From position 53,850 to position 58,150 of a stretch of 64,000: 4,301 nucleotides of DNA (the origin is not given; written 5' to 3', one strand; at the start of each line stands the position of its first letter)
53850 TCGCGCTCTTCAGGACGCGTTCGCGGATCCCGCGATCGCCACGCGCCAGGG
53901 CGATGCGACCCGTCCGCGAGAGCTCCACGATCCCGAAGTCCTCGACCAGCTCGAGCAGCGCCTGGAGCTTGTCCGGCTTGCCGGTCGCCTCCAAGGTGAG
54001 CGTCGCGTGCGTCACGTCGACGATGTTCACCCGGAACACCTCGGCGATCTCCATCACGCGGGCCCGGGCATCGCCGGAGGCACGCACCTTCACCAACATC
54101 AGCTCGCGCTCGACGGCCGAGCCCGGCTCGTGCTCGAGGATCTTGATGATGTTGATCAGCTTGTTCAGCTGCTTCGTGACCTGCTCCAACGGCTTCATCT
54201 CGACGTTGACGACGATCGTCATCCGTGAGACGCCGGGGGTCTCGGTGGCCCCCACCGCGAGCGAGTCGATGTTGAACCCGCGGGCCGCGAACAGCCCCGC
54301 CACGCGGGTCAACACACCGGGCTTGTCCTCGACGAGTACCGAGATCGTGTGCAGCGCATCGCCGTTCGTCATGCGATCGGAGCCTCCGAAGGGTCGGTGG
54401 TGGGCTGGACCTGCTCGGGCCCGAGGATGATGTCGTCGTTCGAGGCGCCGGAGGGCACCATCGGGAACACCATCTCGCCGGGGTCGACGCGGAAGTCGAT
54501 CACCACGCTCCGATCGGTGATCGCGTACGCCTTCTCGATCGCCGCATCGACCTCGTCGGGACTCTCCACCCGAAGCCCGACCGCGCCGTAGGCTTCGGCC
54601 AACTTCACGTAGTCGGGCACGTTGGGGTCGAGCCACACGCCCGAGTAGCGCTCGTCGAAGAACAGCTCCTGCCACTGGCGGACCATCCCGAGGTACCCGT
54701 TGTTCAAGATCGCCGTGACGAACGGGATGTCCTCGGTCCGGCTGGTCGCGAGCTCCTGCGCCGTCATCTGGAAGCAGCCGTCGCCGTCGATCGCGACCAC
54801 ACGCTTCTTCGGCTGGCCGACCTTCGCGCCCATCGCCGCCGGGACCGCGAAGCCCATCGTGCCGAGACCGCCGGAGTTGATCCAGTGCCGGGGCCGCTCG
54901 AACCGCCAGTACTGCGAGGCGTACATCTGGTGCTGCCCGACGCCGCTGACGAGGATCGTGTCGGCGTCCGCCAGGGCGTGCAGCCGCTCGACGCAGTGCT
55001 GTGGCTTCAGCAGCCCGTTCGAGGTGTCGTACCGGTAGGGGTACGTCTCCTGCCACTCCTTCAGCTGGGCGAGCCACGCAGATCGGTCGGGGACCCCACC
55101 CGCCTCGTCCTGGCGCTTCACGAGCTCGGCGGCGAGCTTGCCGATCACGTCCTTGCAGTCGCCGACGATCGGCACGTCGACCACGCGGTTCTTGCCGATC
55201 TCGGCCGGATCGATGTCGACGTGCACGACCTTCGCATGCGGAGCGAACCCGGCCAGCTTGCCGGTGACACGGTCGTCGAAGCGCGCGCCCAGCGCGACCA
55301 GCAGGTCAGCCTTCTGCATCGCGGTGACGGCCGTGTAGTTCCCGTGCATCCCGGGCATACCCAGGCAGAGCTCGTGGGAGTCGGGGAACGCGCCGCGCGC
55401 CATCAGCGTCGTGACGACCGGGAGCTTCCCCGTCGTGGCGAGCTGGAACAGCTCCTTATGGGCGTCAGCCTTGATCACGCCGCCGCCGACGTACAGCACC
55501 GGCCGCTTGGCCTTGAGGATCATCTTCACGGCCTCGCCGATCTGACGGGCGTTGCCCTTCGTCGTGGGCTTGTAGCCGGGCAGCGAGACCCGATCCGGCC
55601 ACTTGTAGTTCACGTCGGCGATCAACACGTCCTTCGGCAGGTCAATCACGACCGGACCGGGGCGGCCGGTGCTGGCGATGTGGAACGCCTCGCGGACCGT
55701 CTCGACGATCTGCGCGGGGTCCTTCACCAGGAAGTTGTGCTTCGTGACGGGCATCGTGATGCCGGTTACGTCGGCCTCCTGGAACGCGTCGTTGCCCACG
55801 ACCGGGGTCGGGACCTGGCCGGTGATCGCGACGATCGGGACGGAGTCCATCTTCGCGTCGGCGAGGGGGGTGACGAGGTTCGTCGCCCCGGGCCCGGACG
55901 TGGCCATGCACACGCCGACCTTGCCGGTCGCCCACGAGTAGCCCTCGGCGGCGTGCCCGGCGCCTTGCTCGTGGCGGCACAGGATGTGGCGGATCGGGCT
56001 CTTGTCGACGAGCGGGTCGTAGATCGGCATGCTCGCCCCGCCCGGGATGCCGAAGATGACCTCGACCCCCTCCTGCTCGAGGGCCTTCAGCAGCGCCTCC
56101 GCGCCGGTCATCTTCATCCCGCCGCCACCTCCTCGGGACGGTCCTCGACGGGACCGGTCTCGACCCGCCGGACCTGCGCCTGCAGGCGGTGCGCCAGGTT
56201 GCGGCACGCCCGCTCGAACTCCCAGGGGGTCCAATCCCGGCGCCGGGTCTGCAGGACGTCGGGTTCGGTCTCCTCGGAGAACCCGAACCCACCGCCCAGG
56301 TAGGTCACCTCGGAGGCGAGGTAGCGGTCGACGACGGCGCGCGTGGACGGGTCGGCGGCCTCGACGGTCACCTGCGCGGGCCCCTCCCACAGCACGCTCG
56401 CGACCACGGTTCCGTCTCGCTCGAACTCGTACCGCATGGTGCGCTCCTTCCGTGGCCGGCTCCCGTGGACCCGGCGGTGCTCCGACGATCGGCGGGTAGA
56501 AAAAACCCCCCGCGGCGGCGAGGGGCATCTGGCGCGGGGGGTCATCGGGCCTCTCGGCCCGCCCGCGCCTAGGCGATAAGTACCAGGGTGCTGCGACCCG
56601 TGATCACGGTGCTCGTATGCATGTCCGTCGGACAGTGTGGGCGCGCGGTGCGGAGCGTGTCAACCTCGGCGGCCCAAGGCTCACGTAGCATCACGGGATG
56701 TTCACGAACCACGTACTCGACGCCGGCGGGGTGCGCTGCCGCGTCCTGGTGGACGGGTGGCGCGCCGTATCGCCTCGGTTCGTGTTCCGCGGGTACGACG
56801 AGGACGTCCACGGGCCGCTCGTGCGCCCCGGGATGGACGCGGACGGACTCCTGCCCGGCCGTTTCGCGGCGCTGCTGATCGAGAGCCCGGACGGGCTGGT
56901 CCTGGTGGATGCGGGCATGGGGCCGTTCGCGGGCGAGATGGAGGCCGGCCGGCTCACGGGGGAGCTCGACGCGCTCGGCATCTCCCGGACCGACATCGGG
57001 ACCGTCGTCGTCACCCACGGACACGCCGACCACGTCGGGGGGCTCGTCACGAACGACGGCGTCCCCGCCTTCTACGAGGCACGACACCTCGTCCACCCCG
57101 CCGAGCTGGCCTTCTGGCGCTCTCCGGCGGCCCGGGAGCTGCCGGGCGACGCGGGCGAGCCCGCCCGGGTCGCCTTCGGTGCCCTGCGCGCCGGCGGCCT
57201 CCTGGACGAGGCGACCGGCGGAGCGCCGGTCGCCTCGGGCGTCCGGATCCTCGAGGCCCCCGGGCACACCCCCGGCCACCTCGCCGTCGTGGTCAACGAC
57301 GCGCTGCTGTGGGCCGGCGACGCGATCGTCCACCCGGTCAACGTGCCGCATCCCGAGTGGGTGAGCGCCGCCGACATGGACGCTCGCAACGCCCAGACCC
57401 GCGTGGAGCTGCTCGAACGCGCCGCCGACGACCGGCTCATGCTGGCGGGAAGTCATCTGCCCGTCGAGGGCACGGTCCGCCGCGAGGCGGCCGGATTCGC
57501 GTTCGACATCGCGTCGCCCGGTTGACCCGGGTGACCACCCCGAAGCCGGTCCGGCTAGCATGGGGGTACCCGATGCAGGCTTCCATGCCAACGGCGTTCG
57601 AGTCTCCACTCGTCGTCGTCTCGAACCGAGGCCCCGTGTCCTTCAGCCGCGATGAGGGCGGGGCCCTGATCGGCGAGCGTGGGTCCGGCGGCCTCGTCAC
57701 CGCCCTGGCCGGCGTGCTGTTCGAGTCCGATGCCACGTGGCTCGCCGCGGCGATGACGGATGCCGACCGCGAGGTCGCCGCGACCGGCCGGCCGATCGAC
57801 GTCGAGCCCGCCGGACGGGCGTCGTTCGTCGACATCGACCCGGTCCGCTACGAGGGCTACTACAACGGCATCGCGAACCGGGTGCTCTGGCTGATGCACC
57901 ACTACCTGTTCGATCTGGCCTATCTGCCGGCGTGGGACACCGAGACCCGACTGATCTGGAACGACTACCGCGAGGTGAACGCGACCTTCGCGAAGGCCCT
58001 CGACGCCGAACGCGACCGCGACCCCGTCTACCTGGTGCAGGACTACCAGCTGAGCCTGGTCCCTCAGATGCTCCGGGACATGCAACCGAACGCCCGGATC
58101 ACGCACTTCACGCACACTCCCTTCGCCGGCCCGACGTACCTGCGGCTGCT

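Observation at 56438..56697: Classic transcription attenuator upstream of the ilvBNC-leuAB-cimA operon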

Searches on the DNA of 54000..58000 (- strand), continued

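Call 68: search_with_rna_model(model_id=R1, sources=[L081, L082, L083, L084, L085, L086, L087, L088, L089, L090, L091, L092, L093, L094, L095, L096, L097, L098, L099, L100, L101, L102, L103, L104, L105, L106, L107, L108, L109, L110, L111, L112, L113, L114, L115, L116, L117, L118, L119, L120], max_evalue=10, show_alignments=2)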
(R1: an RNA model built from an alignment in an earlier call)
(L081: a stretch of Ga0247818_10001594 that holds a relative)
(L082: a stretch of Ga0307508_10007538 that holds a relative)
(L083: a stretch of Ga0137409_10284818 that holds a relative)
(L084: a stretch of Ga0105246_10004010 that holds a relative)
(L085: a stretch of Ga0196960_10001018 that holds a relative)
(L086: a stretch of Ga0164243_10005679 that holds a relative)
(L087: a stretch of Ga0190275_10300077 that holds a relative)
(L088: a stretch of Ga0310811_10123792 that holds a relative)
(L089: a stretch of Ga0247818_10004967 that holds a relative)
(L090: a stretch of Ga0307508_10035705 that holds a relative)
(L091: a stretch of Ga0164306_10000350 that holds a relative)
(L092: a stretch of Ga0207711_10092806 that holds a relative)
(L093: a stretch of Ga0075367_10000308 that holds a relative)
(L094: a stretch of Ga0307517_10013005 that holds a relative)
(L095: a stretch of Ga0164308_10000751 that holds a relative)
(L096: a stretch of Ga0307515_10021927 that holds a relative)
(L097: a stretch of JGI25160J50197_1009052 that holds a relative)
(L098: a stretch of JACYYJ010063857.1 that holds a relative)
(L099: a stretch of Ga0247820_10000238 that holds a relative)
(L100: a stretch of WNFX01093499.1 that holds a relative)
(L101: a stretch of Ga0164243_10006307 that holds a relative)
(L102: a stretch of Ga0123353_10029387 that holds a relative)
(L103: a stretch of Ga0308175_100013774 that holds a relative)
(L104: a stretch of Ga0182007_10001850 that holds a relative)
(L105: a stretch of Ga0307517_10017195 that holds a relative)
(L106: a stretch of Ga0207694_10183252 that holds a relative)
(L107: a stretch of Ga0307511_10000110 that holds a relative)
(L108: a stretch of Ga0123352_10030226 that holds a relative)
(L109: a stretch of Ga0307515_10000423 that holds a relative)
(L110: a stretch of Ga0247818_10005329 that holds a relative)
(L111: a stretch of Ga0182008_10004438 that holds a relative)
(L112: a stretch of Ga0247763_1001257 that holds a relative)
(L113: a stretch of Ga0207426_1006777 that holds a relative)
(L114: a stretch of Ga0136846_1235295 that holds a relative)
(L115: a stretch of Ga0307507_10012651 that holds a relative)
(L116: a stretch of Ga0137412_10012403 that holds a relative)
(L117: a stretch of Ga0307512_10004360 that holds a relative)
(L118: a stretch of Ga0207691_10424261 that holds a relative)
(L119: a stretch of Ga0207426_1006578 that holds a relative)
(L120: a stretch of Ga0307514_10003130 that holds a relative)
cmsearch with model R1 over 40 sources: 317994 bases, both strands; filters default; matches with E-value up to 10: 43.
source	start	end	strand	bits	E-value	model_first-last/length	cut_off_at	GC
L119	4310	4388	-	20.7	0.019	1-91/91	no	0.67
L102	6840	6942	+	19.6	0.036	1-91/91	no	0.68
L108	5354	5456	+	19.6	0.036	1-91/91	no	0.68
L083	952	1059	-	19.4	0.04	1-91/91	no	0.67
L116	6026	6130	+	19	0.051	1-91/91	no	0.7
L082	1021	1130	+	18.5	0.068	1-91/91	no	0.65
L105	6304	6413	+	18.5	0.068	1-91/91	no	0.65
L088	129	239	-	18.3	0.078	1-91/91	no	0.67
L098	527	633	-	17.3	0.14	1-91/91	no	0.62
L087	779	903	+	16.9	0.18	1-91/91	no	0.66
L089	3015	3125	+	16.7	0.19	1-91/91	no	0.66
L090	642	751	-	16.4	0.23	1-91/91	no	0.65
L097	121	230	+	16.3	0.25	1-91/91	no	0.65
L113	121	230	+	16.3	0.25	1-91/91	no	0.65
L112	10716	10840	-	16.1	0.28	1-91/91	no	0.64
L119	532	642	-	16.1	0.28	1-91/91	no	0.63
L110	7486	7608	+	15.8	0.33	1-91/91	no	0.63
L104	1396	1506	+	15.8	0.33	1-91/91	no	0.65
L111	6143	6253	+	15.8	0.33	1-91/91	no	0.65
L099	3528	3637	-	15.8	0.34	1-91/91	no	0.64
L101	10175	10285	+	15.7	0.35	1-91/91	no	0.63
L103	1111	1223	-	15.7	0.36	1-91/91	no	0.65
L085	6026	6138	-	15.6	0.37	1-91/91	no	0.63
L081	3722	3834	+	15.6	0.39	1-91/91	no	0.64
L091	8386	8498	+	15.6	0.39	1-91/91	no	0.64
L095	13943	14055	+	15.6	0.39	1-91/91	no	0.64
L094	269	391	-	15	0.52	1-91/91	no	0.67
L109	1634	1756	-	15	0.52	1-91/91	no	0.67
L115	2896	3018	-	15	0.54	1-91/91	no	0.66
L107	4973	5095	+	15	0.54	1-91/91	no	0.66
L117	9739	9860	-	14.9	0.55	1-91/91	no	0.64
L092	2149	2272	-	14.9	0.57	1-91/91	no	0.66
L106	250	373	-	14.9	0.57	1-91/91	no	0.66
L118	230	353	-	14.9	0.57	1-91/91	no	0.66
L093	830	952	-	14.8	0.6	1-91/91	no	0.64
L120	1615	1737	-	14.7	0.62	1-91/91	no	0.64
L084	8366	8487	+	14.6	0.67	1-91/91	no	0.64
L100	1968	2089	-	14.6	0.69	1-91/91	no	0.63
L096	6526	6650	+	14.6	0.69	1-91/91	no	0.66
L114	1122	1246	-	14.6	0.69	1-91/91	no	0.66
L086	11534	11656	+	14.2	0.85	1-91/91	no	0.63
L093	4983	5057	+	14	0.93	1-74/91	3'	0.73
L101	8724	8758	-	12.2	2.8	18-53/91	no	0.86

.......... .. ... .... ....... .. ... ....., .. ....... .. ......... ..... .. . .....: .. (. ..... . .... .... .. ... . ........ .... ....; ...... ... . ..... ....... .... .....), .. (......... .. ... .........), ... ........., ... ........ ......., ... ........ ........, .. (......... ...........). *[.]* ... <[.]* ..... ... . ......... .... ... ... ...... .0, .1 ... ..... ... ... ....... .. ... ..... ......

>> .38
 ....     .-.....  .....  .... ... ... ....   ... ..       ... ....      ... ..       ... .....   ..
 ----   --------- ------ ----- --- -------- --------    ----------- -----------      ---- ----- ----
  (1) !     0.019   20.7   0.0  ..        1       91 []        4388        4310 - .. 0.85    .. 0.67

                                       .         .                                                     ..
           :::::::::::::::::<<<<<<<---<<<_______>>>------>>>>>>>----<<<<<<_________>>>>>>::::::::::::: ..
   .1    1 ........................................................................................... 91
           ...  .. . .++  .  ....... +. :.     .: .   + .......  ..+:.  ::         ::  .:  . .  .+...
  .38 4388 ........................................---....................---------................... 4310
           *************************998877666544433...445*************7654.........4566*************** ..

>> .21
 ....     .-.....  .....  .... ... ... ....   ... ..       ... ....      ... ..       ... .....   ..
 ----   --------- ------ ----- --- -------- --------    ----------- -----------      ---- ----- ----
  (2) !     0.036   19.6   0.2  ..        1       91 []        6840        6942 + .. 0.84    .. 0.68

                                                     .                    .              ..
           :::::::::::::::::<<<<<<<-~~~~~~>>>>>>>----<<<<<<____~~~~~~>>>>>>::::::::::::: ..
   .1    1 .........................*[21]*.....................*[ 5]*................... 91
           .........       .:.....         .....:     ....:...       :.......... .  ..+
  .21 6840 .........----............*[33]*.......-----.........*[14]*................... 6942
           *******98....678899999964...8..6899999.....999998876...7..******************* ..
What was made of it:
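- Closest known: Streptomyces ilvL leader peptide upstream of ilvBHC. Same: The window-derived covariance model hits at the ilvL site in all 40 loci, weakly at 14-20 bits (call 68).
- R1 scores on Streptomyces loci are individually weak, at 14-20 bits (call 68).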
